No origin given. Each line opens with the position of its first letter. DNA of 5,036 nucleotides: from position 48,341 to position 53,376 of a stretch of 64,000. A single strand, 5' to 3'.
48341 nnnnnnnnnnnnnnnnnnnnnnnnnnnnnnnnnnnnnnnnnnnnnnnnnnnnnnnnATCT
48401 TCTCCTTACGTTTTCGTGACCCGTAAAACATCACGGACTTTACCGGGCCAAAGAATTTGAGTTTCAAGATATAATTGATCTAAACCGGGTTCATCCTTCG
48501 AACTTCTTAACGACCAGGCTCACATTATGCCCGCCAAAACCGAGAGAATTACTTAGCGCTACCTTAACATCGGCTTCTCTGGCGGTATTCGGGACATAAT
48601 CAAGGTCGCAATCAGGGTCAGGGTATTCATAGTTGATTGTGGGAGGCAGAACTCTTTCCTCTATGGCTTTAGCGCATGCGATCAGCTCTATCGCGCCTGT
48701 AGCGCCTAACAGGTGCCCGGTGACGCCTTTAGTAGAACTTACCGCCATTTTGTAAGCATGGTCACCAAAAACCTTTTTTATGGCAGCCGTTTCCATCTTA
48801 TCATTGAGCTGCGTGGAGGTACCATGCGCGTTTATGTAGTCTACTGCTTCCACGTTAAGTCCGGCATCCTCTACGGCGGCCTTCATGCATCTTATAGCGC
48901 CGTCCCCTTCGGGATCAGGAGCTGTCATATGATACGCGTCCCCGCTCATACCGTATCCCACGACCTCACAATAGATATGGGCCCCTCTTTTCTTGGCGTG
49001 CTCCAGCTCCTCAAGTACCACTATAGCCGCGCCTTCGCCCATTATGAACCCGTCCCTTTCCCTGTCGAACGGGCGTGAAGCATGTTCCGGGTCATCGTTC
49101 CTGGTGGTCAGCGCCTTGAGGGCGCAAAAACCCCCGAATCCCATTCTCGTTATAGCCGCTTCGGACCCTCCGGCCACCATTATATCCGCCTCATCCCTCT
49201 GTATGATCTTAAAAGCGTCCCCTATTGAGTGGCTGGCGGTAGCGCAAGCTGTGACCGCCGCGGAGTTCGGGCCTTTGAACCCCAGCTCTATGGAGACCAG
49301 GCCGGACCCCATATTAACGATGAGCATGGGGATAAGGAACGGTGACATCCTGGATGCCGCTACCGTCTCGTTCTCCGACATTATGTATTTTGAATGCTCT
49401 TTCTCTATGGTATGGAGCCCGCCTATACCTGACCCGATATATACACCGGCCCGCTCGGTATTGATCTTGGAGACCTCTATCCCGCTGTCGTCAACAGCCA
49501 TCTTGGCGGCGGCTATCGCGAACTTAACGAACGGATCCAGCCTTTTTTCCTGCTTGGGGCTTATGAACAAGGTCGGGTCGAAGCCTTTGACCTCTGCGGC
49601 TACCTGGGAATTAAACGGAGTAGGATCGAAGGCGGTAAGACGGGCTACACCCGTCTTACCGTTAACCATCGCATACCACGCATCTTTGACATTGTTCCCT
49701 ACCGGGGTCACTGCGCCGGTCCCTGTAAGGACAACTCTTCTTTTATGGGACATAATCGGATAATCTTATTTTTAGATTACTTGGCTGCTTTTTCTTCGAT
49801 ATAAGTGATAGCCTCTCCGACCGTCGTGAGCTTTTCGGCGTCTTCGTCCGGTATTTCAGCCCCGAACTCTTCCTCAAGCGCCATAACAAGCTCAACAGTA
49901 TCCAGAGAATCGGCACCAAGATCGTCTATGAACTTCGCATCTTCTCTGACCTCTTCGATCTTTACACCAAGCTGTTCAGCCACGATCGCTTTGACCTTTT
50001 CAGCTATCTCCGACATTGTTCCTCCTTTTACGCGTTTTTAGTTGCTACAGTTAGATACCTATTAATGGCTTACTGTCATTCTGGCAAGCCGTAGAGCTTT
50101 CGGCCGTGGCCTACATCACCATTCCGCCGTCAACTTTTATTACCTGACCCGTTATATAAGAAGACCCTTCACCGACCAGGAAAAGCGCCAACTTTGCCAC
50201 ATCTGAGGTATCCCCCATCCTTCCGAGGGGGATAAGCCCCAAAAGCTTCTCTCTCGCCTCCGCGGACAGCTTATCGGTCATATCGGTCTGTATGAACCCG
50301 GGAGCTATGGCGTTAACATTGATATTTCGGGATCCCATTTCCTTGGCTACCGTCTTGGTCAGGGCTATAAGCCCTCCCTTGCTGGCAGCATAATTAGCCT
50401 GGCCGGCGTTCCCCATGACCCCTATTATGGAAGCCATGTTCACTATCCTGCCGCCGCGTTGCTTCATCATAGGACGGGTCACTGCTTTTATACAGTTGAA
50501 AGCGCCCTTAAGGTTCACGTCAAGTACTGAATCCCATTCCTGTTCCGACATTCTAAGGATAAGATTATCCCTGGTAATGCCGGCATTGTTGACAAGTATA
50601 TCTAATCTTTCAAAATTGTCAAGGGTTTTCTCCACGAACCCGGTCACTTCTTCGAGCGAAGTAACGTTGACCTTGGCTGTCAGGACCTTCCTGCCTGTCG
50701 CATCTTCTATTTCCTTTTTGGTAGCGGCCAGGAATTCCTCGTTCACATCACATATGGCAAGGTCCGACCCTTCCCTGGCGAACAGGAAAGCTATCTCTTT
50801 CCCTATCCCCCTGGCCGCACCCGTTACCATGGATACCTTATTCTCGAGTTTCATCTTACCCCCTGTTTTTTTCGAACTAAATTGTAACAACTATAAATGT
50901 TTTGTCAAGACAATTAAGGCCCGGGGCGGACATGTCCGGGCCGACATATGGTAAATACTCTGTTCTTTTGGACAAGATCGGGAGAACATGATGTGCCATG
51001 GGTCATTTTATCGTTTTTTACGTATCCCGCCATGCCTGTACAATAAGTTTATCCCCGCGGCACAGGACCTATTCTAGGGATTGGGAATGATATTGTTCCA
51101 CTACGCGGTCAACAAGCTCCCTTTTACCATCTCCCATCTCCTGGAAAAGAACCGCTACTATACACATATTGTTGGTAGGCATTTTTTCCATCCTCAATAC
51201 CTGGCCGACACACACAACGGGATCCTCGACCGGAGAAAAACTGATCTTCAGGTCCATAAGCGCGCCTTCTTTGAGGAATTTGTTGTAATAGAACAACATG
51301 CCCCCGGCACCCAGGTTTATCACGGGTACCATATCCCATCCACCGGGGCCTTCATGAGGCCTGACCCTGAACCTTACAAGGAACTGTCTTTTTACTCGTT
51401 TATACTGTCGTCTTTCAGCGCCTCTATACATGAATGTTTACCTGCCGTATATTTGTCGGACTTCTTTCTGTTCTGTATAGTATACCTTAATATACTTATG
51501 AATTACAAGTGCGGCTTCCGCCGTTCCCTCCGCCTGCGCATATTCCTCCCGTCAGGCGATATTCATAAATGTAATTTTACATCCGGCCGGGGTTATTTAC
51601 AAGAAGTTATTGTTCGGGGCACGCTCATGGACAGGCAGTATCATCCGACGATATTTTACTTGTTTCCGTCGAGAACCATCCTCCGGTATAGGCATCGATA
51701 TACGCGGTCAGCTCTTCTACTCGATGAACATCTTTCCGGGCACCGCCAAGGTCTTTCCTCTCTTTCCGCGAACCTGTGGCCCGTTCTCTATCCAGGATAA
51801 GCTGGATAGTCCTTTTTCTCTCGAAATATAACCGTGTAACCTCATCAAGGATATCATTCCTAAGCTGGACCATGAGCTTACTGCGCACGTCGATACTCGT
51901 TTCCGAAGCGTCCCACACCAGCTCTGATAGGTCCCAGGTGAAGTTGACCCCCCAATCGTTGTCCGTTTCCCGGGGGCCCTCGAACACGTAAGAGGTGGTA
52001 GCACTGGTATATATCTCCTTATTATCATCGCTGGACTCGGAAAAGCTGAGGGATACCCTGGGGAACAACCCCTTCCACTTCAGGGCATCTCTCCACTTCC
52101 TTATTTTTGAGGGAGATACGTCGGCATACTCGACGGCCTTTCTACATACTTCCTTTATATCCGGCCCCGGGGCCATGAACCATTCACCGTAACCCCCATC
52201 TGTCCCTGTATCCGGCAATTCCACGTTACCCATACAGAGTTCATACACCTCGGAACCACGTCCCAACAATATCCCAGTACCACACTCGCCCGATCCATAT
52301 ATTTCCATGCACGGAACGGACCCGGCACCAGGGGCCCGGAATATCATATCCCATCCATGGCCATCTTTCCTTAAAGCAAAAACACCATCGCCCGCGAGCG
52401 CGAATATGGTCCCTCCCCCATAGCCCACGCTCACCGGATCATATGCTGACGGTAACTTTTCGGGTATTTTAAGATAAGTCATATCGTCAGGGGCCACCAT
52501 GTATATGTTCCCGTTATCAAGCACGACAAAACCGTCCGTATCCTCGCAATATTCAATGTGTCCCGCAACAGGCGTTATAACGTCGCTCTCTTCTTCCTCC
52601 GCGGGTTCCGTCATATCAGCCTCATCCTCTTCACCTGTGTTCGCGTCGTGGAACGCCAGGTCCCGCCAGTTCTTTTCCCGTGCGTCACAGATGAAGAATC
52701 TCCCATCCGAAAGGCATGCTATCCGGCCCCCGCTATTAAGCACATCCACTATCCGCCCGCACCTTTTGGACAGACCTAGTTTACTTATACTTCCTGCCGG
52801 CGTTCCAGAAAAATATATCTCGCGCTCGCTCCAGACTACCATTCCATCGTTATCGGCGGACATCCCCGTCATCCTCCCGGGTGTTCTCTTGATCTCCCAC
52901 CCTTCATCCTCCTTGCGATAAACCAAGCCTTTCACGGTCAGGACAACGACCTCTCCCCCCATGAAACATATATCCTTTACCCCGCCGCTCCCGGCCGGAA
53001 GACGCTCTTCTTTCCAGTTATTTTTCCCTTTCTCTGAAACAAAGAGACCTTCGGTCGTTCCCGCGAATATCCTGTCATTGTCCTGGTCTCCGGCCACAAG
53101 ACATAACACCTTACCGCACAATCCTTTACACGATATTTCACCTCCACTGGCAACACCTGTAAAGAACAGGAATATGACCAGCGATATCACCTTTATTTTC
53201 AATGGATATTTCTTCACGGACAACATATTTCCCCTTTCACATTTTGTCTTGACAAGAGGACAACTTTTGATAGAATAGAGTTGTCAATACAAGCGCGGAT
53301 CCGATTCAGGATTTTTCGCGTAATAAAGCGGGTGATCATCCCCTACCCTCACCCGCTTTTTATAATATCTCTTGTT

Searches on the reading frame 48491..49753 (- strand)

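Call 17: search_protein_families(library=pfam, proteins=[window:48491-49753:-], max_evalue=0.001)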
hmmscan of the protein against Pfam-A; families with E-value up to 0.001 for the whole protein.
window:48491-49753:- (420 aa): 2 families
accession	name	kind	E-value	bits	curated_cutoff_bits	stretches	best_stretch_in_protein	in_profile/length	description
PF00109.32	ketoacyl-synt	-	1.8e-56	192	20.8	1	5-253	2-252/252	Beta-ketoacyl synthase, N-terminal domain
PF02801.28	Ketoacyl-synt_C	-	1e-40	138.9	20.8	1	261-376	1-119/119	Beta-ketoacyl synthase, C-terminal domain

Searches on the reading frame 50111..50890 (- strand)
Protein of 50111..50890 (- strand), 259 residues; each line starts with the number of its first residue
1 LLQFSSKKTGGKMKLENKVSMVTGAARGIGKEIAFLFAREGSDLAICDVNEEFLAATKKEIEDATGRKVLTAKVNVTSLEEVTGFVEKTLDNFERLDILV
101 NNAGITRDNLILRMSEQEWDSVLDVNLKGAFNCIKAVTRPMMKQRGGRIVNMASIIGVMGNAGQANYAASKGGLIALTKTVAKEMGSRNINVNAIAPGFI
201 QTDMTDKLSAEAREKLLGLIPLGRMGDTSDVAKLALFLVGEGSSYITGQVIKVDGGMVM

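Call 17: search_protein_families(library=pfam, proteins=[window:50111-50890:-], max_evalue=0.001)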
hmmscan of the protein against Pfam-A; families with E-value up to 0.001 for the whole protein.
window:50111-50890:- (259 aa): 4 families
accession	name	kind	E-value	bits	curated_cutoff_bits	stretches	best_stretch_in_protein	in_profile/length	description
PF13561.12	adh_short_C2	-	4.6e-69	233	27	1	24-257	1-235/236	Enoyl-(Acyl carrier protein) reductase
PF00106.31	adh_short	-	3.5e-63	213.1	26.6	1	18-211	1-193/195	short chain dehydrogenase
PF08659.16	KR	-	6.3e-17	62.5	22.6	1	21-180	4-162/180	KR domain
PF02737.24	3HCDH_N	-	9.8e-05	22.8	22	1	29-89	10-70/180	3-hydroxyacyl-CoA dehydrogenase, NAD binding domain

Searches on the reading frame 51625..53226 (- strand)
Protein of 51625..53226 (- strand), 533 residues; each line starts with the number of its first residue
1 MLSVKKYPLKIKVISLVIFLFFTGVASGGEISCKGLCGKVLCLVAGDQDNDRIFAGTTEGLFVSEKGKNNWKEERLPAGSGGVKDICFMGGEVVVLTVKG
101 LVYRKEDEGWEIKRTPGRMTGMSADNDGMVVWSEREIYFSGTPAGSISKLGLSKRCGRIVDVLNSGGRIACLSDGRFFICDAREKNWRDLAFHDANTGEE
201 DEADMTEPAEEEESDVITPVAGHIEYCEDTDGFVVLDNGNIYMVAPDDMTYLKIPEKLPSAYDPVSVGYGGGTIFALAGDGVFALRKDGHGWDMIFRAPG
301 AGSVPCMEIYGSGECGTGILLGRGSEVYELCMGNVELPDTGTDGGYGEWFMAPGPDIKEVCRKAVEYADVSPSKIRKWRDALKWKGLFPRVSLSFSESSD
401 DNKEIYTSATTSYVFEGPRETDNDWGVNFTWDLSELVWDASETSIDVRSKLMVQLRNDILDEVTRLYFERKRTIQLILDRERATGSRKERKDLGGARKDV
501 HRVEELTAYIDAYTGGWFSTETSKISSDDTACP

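Call 17: search_protein_families(library=pfam, proteins=[window:51625-53226:-], max_evalue=0.001)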
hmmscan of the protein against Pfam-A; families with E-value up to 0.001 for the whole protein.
window:51625-53226:- (533 aa): 0 families

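Call 27: search_protein_families(library=ncbifam, proteins=[window:51625-53226:-], max_evalue=0.001)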
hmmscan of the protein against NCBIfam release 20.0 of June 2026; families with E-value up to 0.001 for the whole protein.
window:51625-53226:- (533 aa): 1 family
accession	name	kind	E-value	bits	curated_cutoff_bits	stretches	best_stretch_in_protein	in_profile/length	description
NF045728.1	glycosyl_F510_1955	equivalog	0.0002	20.7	175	0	32-112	131-210/246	F510_1955 family glycosylhydrolase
